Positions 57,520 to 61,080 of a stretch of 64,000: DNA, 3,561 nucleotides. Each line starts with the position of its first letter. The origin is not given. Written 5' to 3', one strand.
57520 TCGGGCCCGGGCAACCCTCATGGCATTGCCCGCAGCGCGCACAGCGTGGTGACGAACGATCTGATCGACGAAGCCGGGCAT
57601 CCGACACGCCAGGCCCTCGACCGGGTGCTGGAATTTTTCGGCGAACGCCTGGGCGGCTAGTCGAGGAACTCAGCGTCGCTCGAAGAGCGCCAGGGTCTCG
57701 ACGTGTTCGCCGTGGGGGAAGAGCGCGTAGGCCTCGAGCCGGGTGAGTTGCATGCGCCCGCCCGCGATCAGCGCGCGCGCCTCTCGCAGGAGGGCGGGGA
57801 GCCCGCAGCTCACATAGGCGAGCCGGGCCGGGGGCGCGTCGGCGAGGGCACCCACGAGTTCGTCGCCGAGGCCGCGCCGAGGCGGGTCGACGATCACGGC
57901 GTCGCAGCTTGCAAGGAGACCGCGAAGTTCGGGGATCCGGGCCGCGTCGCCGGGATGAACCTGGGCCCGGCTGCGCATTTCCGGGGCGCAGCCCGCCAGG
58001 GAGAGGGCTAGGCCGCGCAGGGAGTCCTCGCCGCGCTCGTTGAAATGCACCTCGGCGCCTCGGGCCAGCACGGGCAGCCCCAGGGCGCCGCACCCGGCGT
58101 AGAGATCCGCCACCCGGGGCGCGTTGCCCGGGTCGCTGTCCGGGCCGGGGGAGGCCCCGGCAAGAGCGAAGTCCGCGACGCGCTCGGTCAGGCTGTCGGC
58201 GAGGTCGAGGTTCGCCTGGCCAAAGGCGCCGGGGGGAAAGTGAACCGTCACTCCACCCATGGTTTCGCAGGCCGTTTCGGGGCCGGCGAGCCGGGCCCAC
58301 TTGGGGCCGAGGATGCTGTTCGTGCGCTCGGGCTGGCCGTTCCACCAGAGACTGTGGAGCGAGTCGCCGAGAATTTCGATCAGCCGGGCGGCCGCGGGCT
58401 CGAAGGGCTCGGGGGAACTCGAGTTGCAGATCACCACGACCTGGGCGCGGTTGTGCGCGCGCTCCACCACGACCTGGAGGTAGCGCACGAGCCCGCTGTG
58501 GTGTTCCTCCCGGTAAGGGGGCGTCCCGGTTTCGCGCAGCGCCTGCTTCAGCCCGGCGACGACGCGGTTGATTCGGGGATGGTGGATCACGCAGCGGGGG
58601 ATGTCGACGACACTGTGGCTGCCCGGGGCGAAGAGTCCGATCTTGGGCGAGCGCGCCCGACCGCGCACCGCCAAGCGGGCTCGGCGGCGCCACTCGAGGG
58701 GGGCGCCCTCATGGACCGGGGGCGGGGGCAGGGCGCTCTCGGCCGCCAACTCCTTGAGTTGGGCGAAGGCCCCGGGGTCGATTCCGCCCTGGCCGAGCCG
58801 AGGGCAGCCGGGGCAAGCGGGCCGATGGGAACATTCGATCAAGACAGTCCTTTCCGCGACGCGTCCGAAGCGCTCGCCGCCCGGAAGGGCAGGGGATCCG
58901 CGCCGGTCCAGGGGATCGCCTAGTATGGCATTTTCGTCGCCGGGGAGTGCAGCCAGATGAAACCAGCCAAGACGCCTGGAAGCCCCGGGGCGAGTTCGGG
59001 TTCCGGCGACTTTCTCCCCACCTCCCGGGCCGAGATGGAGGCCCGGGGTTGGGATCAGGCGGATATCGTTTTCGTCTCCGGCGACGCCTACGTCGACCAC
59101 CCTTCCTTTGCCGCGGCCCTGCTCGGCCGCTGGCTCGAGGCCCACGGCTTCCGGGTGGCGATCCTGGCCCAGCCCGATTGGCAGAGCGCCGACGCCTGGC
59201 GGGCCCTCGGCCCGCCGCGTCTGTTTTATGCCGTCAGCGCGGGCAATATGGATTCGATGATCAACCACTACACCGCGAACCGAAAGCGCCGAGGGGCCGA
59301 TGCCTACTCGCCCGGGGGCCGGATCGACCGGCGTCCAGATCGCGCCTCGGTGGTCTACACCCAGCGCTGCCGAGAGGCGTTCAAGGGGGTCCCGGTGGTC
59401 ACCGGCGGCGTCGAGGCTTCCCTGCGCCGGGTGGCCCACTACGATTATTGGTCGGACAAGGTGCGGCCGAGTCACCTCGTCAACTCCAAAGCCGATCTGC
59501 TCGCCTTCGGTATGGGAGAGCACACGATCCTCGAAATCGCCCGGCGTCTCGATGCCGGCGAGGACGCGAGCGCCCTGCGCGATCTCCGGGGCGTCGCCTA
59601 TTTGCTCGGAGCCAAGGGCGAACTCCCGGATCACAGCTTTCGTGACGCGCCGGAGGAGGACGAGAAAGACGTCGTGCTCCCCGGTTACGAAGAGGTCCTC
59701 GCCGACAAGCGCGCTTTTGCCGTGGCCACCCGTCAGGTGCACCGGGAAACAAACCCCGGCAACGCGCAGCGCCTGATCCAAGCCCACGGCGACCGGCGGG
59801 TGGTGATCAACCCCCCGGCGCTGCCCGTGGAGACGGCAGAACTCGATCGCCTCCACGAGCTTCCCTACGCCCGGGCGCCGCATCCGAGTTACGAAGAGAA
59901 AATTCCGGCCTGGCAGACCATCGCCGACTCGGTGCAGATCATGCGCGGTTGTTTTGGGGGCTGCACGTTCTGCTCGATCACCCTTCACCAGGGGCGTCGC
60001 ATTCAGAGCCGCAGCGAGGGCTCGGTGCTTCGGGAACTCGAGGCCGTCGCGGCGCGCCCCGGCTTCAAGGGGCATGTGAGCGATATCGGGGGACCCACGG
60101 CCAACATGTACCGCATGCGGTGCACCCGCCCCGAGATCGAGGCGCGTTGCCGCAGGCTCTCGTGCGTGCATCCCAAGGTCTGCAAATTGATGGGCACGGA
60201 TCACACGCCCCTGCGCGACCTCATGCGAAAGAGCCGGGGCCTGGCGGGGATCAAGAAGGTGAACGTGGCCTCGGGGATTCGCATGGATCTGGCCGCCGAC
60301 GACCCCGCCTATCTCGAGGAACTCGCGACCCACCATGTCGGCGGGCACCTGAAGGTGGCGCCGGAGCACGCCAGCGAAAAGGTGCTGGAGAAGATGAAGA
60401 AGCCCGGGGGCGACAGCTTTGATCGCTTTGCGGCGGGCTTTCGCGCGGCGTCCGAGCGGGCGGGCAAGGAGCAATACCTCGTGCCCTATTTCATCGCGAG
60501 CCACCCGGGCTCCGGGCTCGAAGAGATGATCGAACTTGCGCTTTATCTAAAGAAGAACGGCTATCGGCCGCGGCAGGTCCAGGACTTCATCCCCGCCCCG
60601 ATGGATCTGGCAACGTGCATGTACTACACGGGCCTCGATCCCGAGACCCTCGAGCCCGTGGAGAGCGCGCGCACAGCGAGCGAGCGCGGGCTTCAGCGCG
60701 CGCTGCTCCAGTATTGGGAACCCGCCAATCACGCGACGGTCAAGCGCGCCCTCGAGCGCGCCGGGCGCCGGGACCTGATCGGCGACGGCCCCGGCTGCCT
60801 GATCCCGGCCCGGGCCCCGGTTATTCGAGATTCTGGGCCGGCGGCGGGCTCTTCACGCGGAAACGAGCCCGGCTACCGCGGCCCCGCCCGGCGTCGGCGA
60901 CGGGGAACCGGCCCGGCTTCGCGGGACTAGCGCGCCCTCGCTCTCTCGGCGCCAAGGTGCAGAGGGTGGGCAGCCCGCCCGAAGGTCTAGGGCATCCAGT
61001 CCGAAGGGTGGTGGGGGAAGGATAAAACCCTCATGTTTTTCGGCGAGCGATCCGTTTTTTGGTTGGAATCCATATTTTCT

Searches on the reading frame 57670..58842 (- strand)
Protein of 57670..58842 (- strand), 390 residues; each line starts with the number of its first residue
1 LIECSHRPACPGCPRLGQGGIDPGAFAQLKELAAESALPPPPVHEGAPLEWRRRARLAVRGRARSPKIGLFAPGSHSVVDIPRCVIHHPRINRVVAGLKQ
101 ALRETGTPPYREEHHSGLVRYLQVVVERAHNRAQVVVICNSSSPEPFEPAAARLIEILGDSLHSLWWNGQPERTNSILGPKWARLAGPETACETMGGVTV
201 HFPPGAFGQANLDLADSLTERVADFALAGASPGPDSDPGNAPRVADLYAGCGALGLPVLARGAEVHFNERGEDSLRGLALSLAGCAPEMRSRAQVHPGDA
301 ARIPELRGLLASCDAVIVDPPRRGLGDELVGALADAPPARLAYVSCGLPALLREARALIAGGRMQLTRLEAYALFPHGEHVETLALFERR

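Call 37: search_protein_families(library=ncbifam, proteins=[window:57670-58842:-], max_evalue=0.001)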
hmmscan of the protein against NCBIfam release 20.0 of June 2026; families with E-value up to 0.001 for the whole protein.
window:57670-58842:- (390 aa): 7 families
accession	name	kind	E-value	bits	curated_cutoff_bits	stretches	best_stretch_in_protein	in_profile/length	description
TIGR00479.1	rumA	equivalog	2.7e-37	128.6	183.55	1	44-382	106-432/432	23S rRNA (uracil(1939)-C(5))-methyltransferase RlmD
NF002910.0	PRK03522.2-3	equivalog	5.3e-36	124.5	558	1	45-390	51-383/383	23S rRNA (uracil(747)-C(5))-methyltransferase RlmC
NF002909.0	PRK03522.2-1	equivalog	4.3e-27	95.3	553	1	44-389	48-373/374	23S rRNA (uracil(747)-C(5))-methyltransferase RlmC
NF009639.0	PRK13168.1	equivalog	6.1e-26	91.3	458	1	42-389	125-445/446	23S rRNA (uracil(1939)-C(5))-methyltransferase RlmD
TIGR02085.1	meth_trns_rumB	equivalog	1e-18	67.5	429.5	1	46-389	50-374/374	23S rRNA (uracil(747)-C(5))-methyltransferase RlmC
NF002913.0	PRK03522.2-6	equivalog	2.3e-12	47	537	1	309-389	263-340/342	23S rRNA (uracil(747)-C(5))-methyltransferase RlmC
TIGR02143.1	trmA_only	equivalog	0.0001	21.4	334.65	1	312-389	278-351/352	tRNA (uridine(54)-C5)-methyltransferase TrmA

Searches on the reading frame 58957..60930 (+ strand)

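Call 16: search_protein_families(library=pfam, proteins=[window:58957-60930:+], max_evalue=0.00001)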
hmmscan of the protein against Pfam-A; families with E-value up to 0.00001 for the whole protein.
window:58957-60930:+ (657 aa): 3 families
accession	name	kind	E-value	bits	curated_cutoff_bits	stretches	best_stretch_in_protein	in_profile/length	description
PF08497.15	Radical_SAM_N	-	5.6e-129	430.2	25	1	19-325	1-301/301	Radical SAM N-terminal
PF11842.13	DUF3362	-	1.4e-24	87.5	27.6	1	540-642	2-110/151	Domain of unknown function (DUF3362)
PF04055.27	Radical_SAM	-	6.9e-12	46.3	29.5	1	327-529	2-164/166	Radical SAM superfamily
